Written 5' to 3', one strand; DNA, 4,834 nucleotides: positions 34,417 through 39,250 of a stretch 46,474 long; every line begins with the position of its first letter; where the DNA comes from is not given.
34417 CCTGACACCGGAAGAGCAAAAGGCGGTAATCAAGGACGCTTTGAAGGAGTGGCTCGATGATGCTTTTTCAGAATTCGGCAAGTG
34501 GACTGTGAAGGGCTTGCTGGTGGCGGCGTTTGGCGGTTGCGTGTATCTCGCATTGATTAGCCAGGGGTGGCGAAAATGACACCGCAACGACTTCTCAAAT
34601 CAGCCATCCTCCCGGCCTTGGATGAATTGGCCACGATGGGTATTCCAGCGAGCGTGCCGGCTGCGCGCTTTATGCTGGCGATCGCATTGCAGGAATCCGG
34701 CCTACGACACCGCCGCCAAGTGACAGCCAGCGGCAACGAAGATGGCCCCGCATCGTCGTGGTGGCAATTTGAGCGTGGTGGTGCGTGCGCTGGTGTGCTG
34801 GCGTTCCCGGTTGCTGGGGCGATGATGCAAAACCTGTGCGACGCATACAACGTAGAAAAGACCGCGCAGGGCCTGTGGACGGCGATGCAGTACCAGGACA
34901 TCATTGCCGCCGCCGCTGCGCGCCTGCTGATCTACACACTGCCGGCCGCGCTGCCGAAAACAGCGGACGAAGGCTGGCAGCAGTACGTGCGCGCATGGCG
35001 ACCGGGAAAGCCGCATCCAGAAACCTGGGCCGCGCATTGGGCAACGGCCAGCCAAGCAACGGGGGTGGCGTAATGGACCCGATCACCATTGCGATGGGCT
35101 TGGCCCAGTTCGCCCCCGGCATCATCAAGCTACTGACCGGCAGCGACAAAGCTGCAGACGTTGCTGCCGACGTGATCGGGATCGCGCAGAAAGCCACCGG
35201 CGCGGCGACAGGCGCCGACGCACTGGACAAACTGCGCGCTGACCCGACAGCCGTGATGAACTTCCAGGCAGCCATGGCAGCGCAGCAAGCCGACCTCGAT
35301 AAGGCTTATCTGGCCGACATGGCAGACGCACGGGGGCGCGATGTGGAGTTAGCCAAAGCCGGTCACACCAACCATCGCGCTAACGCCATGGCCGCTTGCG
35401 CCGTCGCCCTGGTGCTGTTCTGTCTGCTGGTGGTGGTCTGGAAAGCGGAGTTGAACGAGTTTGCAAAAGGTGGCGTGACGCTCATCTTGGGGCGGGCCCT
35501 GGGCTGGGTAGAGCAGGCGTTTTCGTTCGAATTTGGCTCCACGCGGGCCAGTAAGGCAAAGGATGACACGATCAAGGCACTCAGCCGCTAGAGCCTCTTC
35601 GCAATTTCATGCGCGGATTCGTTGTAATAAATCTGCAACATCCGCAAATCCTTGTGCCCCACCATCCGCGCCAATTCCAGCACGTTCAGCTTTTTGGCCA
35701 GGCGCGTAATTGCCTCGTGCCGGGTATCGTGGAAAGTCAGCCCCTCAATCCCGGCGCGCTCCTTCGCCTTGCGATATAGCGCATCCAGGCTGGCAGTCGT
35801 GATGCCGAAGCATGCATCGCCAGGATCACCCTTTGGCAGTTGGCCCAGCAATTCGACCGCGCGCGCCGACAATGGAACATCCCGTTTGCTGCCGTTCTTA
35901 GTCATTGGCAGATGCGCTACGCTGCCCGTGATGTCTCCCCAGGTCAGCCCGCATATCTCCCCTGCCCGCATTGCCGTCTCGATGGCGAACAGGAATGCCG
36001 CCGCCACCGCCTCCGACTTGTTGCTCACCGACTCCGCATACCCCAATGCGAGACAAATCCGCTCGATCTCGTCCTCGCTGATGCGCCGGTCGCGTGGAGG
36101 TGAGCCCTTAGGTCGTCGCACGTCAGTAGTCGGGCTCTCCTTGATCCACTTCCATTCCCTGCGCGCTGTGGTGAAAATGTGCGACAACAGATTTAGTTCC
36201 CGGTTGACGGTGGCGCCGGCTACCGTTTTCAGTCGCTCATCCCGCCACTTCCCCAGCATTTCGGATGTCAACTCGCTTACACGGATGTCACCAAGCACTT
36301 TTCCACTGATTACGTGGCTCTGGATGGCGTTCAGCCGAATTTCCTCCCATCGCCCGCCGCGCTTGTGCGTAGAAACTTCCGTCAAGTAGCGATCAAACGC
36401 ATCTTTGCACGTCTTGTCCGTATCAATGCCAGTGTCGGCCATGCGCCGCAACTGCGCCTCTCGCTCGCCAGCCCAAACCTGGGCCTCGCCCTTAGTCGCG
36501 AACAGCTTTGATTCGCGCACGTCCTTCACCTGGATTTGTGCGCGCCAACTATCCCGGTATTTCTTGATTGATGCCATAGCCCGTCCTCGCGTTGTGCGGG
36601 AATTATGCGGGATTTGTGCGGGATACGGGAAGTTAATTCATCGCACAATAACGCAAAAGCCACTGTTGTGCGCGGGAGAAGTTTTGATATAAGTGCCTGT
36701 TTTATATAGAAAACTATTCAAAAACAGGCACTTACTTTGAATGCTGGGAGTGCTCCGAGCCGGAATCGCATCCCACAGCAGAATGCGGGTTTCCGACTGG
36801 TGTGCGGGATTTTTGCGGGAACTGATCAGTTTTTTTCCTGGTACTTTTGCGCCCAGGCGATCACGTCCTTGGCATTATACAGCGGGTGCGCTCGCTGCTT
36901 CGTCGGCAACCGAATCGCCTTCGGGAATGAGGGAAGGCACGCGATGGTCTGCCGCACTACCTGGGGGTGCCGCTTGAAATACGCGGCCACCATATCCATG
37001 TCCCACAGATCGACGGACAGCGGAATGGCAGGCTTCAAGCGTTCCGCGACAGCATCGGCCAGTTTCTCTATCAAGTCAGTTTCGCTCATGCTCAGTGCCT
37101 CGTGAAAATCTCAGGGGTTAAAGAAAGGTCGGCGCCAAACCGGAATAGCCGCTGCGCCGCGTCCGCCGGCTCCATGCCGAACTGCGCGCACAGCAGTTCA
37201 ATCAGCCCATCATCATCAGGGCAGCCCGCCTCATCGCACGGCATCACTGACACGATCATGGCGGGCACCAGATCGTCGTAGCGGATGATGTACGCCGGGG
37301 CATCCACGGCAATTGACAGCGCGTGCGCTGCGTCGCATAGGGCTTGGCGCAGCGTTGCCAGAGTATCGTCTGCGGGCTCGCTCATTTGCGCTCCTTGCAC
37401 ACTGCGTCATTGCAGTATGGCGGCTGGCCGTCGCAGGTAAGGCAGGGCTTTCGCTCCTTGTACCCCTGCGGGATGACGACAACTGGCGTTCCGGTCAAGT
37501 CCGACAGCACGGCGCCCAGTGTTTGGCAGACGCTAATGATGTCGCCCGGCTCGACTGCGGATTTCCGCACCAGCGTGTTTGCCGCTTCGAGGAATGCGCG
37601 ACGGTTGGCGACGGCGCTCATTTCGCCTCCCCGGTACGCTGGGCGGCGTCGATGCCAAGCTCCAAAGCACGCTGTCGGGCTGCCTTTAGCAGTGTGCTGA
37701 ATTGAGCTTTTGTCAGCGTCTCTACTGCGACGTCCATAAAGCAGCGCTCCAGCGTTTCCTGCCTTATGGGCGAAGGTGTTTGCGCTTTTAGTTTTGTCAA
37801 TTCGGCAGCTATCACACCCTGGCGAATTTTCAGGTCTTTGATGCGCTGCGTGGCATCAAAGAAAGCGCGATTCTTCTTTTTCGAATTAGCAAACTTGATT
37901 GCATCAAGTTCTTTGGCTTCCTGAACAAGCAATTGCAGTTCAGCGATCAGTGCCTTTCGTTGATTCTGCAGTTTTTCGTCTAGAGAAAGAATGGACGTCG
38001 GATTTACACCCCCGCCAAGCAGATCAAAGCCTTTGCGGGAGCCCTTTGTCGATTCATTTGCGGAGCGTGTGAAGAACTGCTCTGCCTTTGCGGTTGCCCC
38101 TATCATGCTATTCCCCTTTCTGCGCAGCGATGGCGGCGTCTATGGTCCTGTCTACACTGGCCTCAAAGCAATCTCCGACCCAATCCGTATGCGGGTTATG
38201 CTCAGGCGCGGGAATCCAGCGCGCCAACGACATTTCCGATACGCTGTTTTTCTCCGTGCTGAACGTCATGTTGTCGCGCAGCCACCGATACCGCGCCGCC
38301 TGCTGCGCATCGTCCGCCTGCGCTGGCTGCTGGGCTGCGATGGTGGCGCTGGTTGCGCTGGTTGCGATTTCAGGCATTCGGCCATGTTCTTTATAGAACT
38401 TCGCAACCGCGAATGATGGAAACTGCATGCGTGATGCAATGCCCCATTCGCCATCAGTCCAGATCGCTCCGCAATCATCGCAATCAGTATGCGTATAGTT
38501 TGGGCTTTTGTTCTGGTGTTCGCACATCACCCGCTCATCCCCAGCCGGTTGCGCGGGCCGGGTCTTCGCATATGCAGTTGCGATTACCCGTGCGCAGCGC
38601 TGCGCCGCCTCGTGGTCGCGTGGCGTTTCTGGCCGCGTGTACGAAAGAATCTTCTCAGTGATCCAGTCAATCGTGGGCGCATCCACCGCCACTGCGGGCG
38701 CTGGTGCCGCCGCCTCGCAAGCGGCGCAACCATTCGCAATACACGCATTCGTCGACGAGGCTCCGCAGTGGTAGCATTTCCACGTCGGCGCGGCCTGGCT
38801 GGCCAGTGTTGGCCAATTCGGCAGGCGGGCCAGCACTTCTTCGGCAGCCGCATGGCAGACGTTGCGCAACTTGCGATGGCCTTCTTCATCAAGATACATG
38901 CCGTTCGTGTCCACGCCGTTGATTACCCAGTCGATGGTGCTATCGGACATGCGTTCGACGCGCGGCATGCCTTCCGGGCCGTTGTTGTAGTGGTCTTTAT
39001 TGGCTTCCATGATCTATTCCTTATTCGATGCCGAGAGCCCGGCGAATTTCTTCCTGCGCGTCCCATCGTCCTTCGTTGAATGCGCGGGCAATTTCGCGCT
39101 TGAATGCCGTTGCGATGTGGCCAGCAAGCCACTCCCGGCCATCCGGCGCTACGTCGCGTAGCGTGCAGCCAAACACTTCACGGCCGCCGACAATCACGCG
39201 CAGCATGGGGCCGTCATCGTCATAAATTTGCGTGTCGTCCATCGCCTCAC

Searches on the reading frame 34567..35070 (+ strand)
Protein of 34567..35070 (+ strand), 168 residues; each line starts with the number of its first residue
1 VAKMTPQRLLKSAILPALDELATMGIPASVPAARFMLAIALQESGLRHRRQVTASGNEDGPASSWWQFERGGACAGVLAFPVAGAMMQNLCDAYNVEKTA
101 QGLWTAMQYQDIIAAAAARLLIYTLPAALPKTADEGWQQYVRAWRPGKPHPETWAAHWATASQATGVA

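Call 68: search_protein_families(library=pfam, proteins=[window:34567-35070:+], max_evalue=1)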
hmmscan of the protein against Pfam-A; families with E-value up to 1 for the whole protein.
window:34567-35070:+ (168 aa): 0 families

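Call 69: search_protein_families(library=phrogs, proteins=[window:34567-35070:+], max_evalue=0.01)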
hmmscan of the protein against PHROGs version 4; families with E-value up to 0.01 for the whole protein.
window:34567-35070:+ (168 aa): 1 family
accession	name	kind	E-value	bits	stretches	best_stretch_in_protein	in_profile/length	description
phrog_3108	-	unknown function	1.2e-29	104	1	4-163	1-157/160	-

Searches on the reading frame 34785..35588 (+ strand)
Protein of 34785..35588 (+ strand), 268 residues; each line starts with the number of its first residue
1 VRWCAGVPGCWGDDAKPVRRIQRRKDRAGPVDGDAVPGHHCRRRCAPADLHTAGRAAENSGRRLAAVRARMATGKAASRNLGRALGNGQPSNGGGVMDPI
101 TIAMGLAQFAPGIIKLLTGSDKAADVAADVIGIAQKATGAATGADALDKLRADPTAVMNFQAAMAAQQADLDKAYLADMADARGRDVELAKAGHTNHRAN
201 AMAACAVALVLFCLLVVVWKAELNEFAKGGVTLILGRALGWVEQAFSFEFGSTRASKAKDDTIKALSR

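Call 68: search_protein_families(library=pfam, proteins=[window:34785-35588:+], max_evalue=1)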
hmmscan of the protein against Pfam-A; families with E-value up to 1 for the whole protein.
window:34785-35588:+ (268 aa): 2 families
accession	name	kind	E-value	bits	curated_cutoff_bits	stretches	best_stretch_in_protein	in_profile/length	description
PF17465.7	U83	-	0.11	13.1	25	1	157-190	56-89/97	Chemokine-like protein, HHV-6 U83 gene product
PF12428.13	DUF3675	-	0.25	12.3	24.3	1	154-219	13-80/119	Protein of unknown function (DUF3675)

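Call 69: search_protein_families(library=phrogs, proteins=[window:34785-35588:+], max_evalue=0.01)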
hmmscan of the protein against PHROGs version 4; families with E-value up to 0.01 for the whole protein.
window:34785-35588:+ (268 aa): 1 family
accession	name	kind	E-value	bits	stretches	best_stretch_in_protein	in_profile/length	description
phrog_1544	-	unknown function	3.2e-20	73.7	1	97-264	1-193/200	-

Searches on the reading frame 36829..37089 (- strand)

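Call 32: search_protein_families(library=pfam, proteins=[window:36829-37089:-], max_evalue=0.01)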
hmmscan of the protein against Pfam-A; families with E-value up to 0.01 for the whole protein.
window:36829-37089:- (87 aa): 0 families

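Call 33: search_protein_families(library=phrogs, proteins=[window:36829-37089:-], max_evalue=0.001)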
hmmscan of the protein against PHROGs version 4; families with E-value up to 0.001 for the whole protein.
window:36829-37089:- (87 aa): 1 family
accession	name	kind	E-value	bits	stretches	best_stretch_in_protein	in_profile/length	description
phrog_4996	-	unknown function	8.9e-15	55.4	1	2-86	8-96/99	-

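Call 68: search_protein_families(library=pfam, proteins=[window:36829-37089:-], max_evalue=1)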
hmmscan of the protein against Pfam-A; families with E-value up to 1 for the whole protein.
window:36829-37089:- (87 aa): 0 families

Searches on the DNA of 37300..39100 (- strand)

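Call 8: search_dna_similar(query=window:37300-39100:-, collection=phages, mode=distant, max_rows=30)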
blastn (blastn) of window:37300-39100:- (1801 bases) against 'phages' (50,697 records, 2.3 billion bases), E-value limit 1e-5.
No match.

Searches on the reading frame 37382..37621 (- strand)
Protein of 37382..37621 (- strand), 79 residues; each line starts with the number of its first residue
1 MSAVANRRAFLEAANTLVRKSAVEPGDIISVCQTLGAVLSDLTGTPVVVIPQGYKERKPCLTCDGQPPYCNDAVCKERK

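Call 13: search_protein_families(library=pfam, proteins=[window:37385-37621:-], max_evalue=0.01)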
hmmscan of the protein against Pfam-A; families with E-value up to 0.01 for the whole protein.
window:37385-37621:- (79 aa): 0 families

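Call 14: search_protein_families(library=phrogs, proteins=[window:37385-37621:-], max_evalue=0.01)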
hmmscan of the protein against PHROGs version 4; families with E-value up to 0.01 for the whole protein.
window:37385-37621:- (79 aa): 0 families

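Call 55: find_encoding_contigs(protein=window:37382-37621:-, flank=10000, max_places=10)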
Protein window:37382-37621:- (79 aa): 5 contigs read that carry it; 3 places shown.
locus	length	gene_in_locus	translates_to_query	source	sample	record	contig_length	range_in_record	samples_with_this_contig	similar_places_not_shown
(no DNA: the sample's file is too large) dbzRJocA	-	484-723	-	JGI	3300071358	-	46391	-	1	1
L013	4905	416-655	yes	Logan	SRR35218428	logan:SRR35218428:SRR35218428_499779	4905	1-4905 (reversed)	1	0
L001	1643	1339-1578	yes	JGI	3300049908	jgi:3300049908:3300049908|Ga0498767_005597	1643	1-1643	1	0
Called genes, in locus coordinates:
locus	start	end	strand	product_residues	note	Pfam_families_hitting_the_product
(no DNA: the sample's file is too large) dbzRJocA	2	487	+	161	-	?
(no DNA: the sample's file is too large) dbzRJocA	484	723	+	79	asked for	-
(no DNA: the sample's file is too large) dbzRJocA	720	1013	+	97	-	-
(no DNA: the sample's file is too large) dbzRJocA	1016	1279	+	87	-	-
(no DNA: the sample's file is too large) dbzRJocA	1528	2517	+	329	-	PF24624:Int_N (weak), PF00589:Phage_integrase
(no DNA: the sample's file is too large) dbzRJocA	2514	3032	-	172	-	-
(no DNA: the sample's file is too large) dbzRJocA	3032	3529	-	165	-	-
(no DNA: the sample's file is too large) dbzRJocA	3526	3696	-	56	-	-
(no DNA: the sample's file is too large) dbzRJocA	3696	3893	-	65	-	-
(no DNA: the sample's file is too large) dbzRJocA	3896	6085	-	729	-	-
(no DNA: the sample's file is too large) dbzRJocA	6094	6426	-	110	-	-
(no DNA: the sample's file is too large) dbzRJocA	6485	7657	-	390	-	-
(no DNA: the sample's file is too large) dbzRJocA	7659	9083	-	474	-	PF11134:Phage_stabilise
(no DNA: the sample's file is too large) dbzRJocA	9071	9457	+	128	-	-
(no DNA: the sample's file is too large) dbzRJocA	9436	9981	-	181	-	PF09669:Phage_pRha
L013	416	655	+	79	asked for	-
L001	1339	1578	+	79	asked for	-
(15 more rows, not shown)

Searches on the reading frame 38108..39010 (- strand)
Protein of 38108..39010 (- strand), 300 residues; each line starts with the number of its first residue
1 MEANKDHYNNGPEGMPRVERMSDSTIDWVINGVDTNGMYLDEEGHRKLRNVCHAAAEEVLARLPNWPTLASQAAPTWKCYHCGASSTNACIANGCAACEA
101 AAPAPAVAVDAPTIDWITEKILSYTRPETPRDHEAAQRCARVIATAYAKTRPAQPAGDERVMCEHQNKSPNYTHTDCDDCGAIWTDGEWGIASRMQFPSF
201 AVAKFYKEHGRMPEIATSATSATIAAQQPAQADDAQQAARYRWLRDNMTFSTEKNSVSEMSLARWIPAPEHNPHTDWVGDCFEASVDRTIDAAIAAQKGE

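Call 13: search_protein_families(library=pfam, proteins=[window:38111-39010:-], max_evalue=0.01)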
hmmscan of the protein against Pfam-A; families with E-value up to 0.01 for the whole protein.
window:38111-39010:- (300 aa): 0 families

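Call 14: search_protein_families(library=phrogs, proteins=[window:38111-39010:-], max_evalue=0.01)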
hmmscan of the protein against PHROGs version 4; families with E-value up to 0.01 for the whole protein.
window:38111-39010:- (300 aa): 1 family
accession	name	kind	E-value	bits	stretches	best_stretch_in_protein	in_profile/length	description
phrog_13871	-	unknown function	0.00013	23.3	1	215-294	47-118/122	-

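Call 73: find_encoding_contigs(protein=window:38108-39010:-, flank=3000, max_places=10)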
Protein window:38108-39010:- (300 aa): 4 contigs read that carry it; 2 places shown.
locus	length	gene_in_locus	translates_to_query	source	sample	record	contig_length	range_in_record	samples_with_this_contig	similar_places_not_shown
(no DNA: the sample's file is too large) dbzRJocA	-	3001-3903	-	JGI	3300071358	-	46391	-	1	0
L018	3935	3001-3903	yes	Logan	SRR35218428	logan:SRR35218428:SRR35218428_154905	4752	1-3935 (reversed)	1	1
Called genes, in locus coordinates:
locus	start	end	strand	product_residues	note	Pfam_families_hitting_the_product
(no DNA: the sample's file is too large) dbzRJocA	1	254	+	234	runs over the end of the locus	-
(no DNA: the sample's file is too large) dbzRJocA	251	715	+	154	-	-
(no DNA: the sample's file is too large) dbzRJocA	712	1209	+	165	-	-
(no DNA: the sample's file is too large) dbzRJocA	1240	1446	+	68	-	-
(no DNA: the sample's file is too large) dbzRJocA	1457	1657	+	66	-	-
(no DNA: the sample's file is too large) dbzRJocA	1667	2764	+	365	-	-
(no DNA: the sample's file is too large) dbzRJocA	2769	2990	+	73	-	-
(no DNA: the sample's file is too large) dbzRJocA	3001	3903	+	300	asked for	-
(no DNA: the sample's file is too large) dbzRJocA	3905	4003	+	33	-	?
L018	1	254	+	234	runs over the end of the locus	-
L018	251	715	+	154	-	-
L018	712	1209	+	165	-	-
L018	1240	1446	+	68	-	-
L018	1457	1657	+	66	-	-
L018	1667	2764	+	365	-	-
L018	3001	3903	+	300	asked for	-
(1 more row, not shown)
